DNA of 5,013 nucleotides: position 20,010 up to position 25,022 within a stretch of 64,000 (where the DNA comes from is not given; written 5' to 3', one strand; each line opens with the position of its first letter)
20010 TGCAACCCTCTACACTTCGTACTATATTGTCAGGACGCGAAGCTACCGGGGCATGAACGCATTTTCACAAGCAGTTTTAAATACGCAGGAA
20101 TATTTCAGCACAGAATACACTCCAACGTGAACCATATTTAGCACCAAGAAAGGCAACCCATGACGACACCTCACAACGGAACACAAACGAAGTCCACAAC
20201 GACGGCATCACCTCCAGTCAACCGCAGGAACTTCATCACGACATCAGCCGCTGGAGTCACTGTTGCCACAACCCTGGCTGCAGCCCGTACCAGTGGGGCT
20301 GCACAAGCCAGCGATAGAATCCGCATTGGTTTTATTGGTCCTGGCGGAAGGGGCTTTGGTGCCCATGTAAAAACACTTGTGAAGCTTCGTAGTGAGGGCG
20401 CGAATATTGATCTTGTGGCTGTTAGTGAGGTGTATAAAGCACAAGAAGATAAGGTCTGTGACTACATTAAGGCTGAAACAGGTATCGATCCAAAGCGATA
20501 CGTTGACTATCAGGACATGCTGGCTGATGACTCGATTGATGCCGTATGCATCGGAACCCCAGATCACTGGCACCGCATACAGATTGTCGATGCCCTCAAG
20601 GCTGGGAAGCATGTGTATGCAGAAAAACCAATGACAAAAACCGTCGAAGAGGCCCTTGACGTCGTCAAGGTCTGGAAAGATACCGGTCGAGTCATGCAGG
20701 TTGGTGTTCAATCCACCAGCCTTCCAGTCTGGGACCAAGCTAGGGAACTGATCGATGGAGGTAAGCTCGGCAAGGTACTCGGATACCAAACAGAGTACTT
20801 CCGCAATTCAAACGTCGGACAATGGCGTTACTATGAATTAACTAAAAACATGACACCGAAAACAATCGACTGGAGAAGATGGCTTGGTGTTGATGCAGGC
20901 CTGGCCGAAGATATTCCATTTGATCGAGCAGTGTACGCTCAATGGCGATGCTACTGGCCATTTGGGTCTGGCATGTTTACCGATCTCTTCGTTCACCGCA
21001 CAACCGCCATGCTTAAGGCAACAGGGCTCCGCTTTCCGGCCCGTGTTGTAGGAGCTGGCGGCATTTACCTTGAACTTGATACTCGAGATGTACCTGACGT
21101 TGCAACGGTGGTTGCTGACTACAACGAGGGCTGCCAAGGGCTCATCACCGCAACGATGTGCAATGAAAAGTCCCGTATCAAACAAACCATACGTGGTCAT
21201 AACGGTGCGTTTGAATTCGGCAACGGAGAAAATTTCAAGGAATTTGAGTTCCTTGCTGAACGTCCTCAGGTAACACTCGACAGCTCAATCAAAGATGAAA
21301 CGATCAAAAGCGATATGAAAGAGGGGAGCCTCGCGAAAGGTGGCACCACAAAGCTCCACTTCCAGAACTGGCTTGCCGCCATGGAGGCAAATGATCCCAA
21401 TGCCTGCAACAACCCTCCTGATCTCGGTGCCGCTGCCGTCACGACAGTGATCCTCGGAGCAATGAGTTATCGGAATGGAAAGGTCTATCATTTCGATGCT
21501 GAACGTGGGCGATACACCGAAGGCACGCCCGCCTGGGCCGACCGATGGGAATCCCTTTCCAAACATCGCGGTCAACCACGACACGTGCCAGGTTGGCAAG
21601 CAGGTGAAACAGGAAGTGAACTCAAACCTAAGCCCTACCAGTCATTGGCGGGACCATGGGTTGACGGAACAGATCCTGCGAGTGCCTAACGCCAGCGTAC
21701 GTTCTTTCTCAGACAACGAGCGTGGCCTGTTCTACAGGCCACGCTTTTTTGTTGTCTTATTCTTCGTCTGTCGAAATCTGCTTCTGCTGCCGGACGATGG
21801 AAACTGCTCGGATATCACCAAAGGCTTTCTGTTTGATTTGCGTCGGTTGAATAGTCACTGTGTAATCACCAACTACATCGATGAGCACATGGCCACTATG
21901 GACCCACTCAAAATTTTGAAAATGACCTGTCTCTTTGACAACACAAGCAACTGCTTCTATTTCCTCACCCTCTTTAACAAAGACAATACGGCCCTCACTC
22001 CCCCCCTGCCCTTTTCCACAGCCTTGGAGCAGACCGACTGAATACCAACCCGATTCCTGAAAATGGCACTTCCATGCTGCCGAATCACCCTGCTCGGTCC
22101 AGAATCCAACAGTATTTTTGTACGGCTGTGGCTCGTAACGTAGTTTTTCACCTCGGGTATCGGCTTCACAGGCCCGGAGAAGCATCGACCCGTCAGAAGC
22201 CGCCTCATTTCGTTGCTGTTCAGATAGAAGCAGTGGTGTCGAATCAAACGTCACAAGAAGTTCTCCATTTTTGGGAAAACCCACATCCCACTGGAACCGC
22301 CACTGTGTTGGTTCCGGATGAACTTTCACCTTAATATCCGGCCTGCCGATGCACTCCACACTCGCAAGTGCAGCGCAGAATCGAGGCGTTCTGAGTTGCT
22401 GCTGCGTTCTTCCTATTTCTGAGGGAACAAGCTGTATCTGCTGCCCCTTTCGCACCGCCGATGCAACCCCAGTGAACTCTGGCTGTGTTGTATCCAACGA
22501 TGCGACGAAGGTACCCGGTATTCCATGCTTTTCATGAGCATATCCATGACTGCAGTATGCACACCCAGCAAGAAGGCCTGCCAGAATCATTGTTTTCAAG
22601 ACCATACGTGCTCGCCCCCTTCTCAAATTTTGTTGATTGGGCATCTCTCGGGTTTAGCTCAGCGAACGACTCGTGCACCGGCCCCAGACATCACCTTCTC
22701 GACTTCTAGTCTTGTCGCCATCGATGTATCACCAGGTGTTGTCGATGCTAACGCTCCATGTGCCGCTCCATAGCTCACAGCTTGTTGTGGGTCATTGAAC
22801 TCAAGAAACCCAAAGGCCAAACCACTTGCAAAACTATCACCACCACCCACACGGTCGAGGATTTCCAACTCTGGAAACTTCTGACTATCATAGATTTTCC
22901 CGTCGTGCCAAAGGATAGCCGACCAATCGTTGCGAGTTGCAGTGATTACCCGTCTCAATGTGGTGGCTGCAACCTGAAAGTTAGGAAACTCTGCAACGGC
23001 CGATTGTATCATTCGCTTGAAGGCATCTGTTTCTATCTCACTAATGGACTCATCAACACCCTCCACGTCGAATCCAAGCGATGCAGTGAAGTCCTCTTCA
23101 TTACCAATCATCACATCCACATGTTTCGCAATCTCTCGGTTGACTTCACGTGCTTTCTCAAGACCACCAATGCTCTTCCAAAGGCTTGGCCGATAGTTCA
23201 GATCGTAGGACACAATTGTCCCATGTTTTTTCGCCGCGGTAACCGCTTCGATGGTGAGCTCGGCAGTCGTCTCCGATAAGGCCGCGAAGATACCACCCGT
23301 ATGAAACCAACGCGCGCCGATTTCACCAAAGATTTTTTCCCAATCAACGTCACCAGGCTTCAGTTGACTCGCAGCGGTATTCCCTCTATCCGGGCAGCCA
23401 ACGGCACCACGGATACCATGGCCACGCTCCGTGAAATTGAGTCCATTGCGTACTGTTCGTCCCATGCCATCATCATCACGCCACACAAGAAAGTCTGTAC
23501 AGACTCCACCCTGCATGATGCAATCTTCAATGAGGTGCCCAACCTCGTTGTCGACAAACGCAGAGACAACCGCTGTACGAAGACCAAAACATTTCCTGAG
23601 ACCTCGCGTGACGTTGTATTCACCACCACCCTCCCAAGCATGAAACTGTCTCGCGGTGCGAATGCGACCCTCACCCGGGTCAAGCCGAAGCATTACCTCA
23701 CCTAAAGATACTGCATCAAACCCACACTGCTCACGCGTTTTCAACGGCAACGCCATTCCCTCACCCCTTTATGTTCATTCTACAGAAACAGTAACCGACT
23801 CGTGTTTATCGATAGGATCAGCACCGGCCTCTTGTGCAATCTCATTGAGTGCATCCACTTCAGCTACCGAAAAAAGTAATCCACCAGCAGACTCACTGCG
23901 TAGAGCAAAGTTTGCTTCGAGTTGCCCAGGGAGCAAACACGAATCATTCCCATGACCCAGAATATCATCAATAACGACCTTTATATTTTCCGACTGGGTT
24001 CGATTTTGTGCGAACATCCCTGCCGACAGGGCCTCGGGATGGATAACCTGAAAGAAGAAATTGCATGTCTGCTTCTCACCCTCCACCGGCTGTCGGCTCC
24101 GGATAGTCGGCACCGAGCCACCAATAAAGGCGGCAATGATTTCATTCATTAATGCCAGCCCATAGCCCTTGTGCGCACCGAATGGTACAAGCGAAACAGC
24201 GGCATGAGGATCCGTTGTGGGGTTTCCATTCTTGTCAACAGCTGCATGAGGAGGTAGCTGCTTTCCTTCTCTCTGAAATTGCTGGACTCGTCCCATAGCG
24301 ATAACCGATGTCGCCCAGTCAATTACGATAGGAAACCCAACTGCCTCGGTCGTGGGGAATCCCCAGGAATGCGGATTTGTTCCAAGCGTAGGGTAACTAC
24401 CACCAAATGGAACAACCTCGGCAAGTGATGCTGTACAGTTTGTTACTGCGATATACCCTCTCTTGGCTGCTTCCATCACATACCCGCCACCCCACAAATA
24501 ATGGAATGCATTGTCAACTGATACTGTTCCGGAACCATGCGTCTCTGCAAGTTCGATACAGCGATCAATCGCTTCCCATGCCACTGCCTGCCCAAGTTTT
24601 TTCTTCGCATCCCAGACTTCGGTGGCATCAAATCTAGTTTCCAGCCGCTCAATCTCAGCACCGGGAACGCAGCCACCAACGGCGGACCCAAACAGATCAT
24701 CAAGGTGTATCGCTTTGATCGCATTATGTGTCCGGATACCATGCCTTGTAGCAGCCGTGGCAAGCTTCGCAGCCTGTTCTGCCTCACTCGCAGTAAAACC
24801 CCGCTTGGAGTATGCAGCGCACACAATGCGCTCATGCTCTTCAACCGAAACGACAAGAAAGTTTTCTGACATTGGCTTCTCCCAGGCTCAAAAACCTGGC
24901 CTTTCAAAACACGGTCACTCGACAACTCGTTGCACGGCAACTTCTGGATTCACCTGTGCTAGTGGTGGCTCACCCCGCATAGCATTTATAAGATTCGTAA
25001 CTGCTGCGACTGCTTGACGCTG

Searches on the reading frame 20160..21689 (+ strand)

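Call 37: search_protein_families(library=pfam, proteins=[window:20160-21689:+], max_evalue=0.00001)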
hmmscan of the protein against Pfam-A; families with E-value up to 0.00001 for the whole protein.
window:20160-21689:+ (509 aa): 3 families
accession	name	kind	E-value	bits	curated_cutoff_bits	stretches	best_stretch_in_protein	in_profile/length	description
PF01408.29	GFO_IDH_MocA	-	2.3e-20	73.9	24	1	54-182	1-119/120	Oxidoreductase family, NAD-binding Rossmann fold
PF22725.1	GFO_IDH_MocA_C3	-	6.6e-12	46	27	1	259-351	32-123/124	GFO/IDH/MocA C-terminal domain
PF02894.22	GFO_IDH_MocA_C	-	6.1e-07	29.9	22.9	0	253-416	22-191/218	Oxidoreductase family, C-terminal alpha/beta domain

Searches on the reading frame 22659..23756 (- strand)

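Call 37: search_protein_families(library=pfam, proteins=[window:22659-23756:-], max_evalue=0.00001)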
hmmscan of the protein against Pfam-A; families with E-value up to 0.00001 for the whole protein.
window:22659-23756:- (365 aa): 1 family
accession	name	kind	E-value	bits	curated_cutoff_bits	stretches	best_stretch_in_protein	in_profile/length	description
PF00294.29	PfkB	-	7e-18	65.4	25.8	1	15-345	4-297/302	pfkB family carbohydrate kinase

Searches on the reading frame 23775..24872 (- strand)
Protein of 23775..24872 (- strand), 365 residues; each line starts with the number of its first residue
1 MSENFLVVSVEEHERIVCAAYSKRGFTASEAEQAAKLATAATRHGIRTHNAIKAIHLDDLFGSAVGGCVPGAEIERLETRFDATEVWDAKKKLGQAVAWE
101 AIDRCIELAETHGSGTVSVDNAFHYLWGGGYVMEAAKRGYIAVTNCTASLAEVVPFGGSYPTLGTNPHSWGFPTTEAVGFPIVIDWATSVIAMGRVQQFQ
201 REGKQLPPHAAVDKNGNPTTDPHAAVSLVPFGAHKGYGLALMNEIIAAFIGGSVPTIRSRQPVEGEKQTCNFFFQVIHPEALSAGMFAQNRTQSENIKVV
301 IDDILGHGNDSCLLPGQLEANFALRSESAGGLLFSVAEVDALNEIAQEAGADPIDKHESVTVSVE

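Call 37: search_protein_families(library=pfam, proteins=[window:23775-24872:-], max_evalue=0.00001)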
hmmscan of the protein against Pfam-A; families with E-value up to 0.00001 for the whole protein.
window:23775-24872:- (365 aa): 1 family
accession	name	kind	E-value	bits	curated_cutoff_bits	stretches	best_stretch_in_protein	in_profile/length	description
PF02615.19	Ldh_2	-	1.5e-68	231.9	38.8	1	8-330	1-321/333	Malate/L-lactate dehydrogenase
